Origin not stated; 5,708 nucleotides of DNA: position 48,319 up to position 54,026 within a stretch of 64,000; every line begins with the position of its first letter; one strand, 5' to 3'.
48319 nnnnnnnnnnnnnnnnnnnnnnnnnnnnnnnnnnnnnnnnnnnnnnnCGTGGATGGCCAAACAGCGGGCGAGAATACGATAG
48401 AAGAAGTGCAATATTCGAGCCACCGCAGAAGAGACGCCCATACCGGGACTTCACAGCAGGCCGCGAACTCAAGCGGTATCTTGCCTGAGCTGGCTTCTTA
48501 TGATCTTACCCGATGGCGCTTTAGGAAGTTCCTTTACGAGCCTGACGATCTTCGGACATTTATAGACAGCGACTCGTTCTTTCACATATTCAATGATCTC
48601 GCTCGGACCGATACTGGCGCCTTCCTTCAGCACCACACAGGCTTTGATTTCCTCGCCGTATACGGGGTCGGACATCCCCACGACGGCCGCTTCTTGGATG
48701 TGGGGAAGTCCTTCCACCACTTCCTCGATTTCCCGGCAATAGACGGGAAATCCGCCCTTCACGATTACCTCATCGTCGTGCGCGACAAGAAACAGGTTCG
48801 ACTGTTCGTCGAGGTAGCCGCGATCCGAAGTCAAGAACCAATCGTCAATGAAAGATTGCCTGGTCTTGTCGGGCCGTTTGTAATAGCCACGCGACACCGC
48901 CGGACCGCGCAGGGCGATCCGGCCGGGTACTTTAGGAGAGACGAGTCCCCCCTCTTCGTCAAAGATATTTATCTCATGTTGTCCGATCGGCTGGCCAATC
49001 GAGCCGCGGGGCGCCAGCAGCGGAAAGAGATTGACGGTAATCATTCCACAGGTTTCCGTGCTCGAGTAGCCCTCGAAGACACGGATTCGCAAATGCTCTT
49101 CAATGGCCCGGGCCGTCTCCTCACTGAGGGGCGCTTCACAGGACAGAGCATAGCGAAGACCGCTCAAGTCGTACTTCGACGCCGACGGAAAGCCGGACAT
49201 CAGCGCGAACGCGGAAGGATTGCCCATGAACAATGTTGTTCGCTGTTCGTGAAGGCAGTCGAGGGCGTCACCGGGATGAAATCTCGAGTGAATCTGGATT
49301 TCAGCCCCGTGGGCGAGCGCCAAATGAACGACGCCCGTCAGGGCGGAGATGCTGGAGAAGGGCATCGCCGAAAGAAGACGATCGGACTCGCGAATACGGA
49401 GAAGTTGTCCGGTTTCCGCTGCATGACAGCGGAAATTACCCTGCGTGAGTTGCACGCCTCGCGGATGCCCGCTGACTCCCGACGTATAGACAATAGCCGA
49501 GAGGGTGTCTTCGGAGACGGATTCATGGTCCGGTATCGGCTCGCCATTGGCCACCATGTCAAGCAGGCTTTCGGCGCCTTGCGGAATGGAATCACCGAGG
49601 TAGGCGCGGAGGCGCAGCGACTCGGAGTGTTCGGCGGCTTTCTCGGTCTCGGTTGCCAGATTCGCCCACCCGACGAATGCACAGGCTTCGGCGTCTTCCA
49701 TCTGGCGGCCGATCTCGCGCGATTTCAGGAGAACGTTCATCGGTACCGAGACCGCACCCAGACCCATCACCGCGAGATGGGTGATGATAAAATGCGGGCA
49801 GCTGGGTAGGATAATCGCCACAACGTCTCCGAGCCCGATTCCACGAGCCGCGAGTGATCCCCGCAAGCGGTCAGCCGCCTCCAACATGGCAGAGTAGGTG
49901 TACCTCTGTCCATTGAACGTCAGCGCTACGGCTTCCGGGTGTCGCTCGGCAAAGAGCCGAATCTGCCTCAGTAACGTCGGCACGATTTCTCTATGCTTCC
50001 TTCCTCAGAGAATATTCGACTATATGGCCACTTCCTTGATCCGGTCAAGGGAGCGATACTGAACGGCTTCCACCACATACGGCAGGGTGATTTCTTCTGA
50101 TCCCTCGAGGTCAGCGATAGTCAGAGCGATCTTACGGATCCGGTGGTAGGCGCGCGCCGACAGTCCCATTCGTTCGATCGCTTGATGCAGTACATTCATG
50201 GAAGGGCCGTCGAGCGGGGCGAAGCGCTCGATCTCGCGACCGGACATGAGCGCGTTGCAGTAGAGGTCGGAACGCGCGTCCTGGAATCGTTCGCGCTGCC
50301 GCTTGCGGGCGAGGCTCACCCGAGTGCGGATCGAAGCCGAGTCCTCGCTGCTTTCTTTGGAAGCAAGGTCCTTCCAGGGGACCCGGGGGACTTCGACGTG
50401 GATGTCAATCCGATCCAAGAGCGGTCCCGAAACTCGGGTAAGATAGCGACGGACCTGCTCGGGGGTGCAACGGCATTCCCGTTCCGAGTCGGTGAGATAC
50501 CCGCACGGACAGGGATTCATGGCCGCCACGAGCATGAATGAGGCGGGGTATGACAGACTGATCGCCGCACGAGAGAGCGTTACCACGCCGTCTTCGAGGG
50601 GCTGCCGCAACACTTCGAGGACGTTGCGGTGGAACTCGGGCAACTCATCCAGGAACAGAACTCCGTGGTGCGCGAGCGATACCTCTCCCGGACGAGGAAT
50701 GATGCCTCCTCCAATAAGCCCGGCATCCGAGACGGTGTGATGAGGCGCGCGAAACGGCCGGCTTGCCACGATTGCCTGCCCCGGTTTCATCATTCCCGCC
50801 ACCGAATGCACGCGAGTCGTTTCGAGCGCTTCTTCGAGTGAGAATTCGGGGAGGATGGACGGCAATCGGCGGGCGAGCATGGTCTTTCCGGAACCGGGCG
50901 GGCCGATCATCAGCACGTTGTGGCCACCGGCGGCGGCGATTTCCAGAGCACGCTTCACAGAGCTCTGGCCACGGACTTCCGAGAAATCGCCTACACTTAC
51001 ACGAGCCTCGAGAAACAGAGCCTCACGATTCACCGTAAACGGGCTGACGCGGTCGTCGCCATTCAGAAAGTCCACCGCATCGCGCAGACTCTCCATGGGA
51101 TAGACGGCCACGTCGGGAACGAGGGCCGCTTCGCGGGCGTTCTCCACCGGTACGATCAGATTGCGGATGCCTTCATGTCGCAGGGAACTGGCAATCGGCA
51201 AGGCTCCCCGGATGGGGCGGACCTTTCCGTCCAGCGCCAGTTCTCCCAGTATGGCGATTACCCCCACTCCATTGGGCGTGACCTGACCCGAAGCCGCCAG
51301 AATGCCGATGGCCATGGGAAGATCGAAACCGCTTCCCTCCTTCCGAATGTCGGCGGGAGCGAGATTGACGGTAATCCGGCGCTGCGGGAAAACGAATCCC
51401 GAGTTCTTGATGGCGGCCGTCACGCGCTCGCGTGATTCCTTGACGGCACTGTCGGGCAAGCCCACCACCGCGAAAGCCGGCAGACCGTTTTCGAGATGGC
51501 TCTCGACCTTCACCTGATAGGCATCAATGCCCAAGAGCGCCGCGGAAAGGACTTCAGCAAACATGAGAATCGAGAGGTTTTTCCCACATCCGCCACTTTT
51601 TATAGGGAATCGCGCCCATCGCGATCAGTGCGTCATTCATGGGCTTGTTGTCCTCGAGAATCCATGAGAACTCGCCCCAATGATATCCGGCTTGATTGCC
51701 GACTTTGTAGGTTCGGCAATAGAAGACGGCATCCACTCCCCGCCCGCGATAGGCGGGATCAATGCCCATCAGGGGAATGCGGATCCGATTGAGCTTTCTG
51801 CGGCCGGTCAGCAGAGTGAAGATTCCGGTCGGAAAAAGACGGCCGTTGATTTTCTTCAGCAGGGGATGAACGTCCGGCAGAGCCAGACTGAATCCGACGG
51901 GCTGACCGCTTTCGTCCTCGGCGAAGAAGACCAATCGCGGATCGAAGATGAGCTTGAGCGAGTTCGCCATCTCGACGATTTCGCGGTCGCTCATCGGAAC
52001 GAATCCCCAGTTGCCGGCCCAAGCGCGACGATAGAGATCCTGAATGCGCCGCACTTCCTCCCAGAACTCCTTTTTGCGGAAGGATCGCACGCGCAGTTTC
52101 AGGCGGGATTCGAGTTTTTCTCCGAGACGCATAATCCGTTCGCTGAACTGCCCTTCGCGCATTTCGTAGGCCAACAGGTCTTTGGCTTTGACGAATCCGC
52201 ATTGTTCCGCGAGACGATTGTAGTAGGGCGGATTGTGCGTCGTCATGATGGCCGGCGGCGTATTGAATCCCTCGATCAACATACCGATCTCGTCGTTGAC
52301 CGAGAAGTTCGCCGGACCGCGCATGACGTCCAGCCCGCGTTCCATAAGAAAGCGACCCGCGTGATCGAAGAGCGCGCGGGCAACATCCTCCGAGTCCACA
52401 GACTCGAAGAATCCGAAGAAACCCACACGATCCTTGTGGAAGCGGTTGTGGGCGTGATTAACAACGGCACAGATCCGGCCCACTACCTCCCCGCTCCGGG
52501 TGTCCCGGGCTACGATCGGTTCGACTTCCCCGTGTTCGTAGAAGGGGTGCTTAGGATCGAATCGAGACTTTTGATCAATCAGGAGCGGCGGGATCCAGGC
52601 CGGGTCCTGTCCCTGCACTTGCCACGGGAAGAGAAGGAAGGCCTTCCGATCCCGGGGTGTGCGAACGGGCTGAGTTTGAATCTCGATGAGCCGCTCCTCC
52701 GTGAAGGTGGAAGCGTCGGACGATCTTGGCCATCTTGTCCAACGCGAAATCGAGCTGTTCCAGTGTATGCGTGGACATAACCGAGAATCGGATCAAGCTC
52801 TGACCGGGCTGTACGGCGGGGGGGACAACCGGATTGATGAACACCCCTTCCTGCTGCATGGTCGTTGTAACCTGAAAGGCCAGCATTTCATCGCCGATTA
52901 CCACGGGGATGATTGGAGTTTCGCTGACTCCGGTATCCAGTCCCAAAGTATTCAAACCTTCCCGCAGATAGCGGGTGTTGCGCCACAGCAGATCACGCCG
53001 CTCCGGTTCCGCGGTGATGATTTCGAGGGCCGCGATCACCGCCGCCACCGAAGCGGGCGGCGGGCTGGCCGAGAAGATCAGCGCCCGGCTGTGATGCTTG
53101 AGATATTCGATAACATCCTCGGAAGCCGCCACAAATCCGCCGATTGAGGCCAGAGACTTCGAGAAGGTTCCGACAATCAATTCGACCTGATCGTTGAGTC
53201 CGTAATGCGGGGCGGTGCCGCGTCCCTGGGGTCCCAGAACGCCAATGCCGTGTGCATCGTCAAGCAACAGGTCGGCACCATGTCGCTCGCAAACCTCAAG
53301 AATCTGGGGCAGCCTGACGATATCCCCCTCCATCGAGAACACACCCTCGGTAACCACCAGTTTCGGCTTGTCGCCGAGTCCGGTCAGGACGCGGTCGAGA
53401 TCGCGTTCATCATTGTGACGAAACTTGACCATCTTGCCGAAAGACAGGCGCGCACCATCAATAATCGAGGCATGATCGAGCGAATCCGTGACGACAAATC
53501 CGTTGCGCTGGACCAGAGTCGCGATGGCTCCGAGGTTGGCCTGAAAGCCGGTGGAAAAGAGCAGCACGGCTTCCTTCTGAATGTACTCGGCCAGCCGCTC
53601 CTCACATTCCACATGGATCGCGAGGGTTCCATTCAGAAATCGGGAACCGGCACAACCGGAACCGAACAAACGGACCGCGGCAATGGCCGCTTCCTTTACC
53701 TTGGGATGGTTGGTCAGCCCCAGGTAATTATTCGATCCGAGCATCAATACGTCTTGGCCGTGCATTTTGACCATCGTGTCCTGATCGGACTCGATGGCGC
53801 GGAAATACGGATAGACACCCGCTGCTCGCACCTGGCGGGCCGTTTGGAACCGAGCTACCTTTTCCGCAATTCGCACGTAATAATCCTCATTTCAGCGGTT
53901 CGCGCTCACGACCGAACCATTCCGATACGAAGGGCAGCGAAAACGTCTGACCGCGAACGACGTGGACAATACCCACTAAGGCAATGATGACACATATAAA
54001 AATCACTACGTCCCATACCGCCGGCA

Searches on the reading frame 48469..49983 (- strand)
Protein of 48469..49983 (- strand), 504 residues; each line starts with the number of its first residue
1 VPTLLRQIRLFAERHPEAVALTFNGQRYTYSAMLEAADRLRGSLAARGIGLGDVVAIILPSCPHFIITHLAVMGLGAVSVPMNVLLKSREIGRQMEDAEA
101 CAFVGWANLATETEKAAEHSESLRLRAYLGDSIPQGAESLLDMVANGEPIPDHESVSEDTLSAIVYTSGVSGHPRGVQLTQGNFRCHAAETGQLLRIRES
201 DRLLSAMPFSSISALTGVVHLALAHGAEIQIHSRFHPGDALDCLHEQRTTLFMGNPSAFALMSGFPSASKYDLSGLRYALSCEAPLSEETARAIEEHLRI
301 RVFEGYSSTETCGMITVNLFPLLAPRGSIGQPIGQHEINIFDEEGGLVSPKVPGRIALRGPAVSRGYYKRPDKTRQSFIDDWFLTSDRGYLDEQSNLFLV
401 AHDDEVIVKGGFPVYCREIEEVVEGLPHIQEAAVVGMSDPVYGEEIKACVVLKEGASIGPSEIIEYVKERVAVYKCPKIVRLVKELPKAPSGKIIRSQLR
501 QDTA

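Call 13: search_protein_families(library=pfam, proteins=[window:48469-49983:-])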
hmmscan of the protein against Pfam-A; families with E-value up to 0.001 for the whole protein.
window:48469-49983:- (504 aa): 2 families
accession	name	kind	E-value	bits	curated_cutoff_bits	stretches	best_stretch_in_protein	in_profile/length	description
PF00501.34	AMP-binding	-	2.2e-71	241.1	29.9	1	11-368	4-384/384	AMP-binding enzyme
PF13193.12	AMP-binding_C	-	7.7e-19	68.8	24.5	1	418-493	1-76/76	AMP-binding enzyme C-terminal domain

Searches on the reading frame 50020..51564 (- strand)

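Call 13: search_protein_families(library=pfam, proteins=[window:50020-51564:-])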
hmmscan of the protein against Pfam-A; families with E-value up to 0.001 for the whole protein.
window:50020-51564:- (514 aa): 9 families
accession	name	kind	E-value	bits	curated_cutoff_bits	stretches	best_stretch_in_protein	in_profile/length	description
PF01078.27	Mg_chelatase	-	2.9e-98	327.8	20.3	1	193-398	1-205/207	Magnesium chelatase, subunit ChlI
PF13541.12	ChlI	-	1.2e-47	161.2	27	1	20-142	1-121/121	Subunit ChlI of Mg-chelatase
PF13335.12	Mg_chelatase_C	-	1.5e-29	102.9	26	1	407-504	2-94/94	Magnesium chelatase, subunit ChlI C-terminal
PF07728.20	AAA_5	-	2.8e-10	40.8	22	1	216-353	1-125/139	AAA domain (dynein-related subfamily)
PF00493.29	MCM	-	9.9e-08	31.8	23.3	1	291-356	113-178/224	MCM P-loop domain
PF07724.20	AAA_2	-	3.1e-05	24.5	27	1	216-331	5-107/166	AAA domain (Cdc48 subfamily)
PF00158.32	Sigma54_activat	-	3.5e-05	24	20.2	0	291-328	85-122/168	Sigma-54 interaction domain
PF05496.18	RuvB_N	-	4.6e-05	23.7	27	0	195-232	7-51/159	Holliday junction DNA helicase RuvB P-loop domain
PF05362.19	Lon_C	-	5.5e-05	23.3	21.1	1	57-152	89-182/205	Lon protease (S16) C-terminal proteolytic domain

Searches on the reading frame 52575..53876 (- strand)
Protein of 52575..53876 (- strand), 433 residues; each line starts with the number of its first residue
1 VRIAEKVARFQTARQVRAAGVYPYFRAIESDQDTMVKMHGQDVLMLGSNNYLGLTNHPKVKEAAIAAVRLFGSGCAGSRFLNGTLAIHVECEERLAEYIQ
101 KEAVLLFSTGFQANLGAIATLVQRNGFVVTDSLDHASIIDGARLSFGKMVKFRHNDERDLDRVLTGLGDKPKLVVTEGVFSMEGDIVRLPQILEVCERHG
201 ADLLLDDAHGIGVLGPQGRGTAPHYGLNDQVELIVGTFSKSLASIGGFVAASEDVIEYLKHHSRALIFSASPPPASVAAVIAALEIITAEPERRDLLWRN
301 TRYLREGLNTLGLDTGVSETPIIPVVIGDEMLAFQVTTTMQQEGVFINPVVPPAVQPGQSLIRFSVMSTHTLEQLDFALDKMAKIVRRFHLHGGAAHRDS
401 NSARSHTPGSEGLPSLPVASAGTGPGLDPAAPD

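Call 14: search_protein_families(library=pfam, proteins=[window:52575-53876:-])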
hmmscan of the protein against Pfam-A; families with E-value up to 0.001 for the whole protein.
window:52575-53876:- (433 aa): 3 families
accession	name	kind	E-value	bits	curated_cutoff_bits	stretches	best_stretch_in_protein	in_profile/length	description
PF00155.27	Aminotran_1_2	-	4.7e-55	187.7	19.7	1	42-380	2-359/361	Aminotransferase class I and II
PF01212.27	Beta_elim_lyase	-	0.00016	21.5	27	1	91-264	37-224/288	Beta-eliminating lyase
PF00266.25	Aminotran_5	-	0.00081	18.9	21.5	0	89-212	46-181/371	Aminotransferase class-V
